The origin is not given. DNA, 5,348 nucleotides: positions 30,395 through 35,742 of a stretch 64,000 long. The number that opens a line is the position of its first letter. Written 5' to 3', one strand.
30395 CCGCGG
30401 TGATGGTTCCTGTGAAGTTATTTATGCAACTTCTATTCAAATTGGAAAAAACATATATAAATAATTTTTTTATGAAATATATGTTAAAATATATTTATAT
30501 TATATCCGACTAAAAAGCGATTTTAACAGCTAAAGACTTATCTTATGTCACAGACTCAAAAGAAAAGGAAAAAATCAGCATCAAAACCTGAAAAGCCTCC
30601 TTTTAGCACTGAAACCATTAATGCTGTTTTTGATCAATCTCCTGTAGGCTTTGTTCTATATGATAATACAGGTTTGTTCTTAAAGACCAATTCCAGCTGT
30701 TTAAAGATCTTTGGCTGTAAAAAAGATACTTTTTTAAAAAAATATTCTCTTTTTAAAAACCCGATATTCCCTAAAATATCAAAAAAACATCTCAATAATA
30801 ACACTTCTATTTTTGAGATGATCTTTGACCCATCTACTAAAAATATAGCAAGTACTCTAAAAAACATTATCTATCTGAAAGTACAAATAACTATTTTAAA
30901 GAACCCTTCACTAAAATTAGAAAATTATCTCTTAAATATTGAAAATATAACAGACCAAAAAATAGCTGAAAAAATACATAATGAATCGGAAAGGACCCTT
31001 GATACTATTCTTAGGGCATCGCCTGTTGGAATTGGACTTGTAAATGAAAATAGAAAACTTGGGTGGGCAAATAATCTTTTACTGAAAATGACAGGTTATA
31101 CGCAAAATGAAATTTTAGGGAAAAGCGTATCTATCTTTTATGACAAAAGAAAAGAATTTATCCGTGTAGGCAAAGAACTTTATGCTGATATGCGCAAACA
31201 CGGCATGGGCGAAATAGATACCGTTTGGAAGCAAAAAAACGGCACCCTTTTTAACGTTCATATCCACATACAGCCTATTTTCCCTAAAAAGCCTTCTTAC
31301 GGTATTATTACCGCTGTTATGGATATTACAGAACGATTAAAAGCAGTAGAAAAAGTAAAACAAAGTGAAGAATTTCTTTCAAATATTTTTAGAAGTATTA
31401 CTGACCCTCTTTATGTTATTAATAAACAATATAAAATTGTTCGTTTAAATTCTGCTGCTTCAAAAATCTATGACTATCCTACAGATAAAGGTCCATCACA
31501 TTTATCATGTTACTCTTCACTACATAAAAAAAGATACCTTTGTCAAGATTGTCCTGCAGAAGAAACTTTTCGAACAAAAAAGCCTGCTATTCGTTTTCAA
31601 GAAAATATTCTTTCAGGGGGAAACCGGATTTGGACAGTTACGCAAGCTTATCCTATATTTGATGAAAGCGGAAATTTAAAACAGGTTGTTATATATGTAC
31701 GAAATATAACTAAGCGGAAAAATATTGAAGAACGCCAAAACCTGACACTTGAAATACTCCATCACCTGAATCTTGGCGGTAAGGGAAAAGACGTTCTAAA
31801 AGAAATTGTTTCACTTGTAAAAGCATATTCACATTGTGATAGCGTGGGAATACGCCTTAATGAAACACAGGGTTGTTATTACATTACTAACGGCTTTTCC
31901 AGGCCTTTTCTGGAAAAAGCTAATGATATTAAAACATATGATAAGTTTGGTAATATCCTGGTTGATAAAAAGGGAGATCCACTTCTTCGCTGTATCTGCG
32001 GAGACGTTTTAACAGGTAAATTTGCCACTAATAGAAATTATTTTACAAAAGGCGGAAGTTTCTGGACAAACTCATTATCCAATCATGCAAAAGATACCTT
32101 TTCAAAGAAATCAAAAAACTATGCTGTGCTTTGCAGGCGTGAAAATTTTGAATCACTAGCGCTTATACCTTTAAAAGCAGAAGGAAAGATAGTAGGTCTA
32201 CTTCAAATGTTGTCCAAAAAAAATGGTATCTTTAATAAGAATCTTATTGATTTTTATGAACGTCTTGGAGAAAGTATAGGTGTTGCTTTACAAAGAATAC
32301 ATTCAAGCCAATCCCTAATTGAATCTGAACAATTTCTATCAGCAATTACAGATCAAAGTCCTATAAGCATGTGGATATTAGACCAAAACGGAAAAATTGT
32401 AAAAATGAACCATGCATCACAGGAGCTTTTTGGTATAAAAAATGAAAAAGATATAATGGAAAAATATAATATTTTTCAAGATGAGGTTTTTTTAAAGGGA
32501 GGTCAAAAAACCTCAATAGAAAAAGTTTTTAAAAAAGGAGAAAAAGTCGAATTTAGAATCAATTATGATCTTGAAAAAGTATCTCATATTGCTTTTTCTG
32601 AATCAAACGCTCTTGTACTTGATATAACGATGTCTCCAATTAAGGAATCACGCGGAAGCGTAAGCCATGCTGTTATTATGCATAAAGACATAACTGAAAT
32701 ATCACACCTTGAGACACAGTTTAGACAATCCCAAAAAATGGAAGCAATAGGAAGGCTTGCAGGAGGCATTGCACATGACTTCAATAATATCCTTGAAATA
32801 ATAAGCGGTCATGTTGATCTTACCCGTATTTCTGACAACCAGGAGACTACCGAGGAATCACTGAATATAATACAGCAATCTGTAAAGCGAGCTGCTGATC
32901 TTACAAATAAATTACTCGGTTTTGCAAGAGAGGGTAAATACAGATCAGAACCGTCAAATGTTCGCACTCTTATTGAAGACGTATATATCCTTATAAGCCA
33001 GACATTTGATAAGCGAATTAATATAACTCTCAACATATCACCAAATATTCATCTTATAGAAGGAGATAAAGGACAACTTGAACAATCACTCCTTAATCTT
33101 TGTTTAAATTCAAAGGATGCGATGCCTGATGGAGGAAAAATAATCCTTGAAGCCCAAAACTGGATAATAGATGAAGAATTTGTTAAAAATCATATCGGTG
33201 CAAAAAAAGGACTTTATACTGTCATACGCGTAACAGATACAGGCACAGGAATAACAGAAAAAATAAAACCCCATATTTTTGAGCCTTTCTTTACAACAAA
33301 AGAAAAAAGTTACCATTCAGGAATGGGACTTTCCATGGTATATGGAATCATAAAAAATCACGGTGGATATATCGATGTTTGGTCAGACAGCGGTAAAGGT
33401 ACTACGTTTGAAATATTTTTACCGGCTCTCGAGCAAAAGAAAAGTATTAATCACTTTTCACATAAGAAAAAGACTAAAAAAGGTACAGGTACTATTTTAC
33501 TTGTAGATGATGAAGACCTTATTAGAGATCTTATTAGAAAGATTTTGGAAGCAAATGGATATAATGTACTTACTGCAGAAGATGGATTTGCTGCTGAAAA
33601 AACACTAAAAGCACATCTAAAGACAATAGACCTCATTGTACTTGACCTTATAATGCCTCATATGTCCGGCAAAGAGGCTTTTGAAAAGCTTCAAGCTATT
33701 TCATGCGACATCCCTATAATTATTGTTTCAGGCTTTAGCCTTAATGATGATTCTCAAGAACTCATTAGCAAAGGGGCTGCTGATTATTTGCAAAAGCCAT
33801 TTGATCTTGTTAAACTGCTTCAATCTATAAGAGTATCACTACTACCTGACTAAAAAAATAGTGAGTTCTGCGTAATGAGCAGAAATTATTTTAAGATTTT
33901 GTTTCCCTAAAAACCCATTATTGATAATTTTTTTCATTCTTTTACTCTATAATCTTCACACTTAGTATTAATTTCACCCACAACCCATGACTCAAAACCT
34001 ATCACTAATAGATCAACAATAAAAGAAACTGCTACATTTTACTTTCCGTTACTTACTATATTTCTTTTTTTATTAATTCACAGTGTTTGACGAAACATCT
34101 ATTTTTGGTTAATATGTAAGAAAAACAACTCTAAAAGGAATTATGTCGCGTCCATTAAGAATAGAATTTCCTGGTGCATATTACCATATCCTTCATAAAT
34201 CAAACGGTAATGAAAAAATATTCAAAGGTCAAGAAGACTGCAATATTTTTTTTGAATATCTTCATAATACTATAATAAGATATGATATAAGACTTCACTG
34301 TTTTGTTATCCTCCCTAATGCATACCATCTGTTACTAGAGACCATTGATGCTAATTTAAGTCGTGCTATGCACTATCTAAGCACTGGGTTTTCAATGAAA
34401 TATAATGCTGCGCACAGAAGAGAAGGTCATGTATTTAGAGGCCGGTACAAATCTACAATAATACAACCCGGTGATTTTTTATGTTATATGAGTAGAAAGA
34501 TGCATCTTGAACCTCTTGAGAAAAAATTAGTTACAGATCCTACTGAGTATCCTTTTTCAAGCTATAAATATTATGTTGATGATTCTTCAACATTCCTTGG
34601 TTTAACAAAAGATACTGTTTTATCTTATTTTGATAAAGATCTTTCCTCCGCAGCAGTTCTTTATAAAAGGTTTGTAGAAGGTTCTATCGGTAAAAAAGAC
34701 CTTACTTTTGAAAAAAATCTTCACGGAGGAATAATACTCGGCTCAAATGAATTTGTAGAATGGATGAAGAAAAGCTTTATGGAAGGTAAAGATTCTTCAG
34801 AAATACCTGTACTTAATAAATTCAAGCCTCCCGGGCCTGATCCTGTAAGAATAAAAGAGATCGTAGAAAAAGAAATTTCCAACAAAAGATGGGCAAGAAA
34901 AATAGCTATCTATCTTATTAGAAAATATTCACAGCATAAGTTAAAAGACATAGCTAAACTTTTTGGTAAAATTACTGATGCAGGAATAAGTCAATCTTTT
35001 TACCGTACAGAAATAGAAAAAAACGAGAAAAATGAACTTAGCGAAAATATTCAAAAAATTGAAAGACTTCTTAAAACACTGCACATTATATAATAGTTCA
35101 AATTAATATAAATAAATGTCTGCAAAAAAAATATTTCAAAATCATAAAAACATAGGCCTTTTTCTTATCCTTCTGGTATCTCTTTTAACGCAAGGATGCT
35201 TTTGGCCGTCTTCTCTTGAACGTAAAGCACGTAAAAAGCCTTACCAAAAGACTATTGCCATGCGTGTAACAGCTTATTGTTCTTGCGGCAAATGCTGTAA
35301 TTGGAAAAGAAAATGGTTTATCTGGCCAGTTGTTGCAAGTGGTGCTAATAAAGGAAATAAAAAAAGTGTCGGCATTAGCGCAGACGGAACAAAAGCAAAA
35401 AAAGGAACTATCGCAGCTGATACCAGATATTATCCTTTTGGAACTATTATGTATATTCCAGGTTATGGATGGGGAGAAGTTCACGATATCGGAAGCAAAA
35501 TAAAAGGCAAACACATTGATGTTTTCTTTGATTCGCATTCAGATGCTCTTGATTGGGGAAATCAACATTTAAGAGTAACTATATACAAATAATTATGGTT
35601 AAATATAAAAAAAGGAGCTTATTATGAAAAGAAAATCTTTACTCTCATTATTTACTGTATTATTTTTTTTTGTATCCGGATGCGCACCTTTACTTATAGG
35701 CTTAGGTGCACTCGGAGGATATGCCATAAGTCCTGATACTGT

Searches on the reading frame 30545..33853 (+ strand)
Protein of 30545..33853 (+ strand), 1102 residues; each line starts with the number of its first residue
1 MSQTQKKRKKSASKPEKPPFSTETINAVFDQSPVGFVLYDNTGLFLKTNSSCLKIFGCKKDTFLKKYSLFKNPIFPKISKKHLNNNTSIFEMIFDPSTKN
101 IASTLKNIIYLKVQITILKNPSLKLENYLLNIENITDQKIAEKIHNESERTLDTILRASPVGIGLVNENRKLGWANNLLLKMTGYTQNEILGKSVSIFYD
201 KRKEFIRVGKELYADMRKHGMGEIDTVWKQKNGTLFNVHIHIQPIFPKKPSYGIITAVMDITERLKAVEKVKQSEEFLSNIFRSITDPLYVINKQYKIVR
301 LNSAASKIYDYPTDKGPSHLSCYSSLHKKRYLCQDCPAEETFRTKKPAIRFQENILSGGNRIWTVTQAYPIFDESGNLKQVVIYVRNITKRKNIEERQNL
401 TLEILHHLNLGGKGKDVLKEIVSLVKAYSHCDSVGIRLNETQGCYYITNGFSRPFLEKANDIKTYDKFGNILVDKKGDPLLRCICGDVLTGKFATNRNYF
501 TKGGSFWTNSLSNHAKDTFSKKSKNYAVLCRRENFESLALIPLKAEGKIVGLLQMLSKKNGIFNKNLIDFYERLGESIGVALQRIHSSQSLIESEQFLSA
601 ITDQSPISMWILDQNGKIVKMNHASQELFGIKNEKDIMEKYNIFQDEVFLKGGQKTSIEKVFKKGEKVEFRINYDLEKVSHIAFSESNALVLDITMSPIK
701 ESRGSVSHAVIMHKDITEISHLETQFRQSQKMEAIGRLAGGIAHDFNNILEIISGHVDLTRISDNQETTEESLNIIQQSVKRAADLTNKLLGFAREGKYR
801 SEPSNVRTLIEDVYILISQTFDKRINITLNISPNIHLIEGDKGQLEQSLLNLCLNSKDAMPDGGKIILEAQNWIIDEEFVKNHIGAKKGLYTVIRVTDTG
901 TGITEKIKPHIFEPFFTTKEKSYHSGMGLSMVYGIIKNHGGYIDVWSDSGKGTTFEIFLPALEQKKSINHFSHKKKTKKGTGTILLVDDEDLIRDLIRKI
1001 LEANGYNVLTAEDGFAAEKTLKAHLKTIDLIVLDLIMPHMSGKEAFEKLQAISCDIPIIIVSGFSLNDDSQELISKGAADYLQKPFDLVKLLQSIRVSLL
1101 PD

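Call 35: search_protein_families(library=pfam, proteins=[window:30545-33853:+], max_evalue=0.0001)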
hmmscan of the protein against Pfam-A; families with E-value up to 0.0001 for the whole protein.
window:30545-33853:+ (1102 aa): 7 families
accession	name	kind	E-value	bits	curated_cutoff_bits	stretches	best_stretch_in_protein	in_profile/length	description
PF13426.13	PAS_9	-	3e-28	98.6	27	2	160-263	1-103/103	PAS domain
PF00072.30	Response_reg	-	4.1e-26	91.8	30.2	1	984-1095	1-110/111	Response regulator receiver domain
PF00989.32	PAS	-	7.2e-24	84.4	22.6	2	152-246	3-97/113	PAS fold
PF13188.13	PAS_8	-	8.1e-20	70.4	21.8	1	597-647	2-53/65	PAS domain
PF02518.31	HATPase_c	-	2.5e-19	70.2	26.4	1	840-961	1-109/111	Histidine kinase-, DNA gyrase B-, and HSP90-like ATPase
PF08448.16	PAS_4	-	3.8e-16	59.7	23.1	1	282-392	1-109/110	PAS fold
PF00512.31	HisKA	-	7.7e-09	35.9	26.9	1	736-795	3-62/66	His Kinase A (phospho-acceptor) domain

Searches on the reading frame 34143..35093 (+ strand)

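Call 35: search_protein_families(library=pfam, proteins=[window:34143-35093:+], max_evalue=0.0001)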
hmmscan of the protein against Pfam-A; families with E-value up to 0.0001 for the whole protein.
window:34143-35093:+ (316 aa): 1 family
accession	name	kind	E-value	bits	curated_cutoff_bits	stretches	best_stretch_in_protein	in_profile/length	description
PF08299.17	Bac_DnaA_C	-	3.7e-06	27.3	31.5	1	249-276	29-56/69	Bacterial dnaA protein helix-turn-helix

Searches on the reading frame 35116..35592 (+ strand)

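Call 35: search_protein_families(library=pfam, proteins=[window:35116-35592:+], max_evalue=0.0001)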
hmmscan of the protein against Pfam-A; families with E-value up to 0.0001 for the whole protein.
window:35116-35592:+ (158 aa): 1 family
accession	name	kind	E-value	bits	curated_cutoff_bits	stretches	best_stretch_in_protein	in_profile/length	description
PF06725.17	3D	-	1.3e-15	57.8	23.8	1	98-156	2-70/72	3D domain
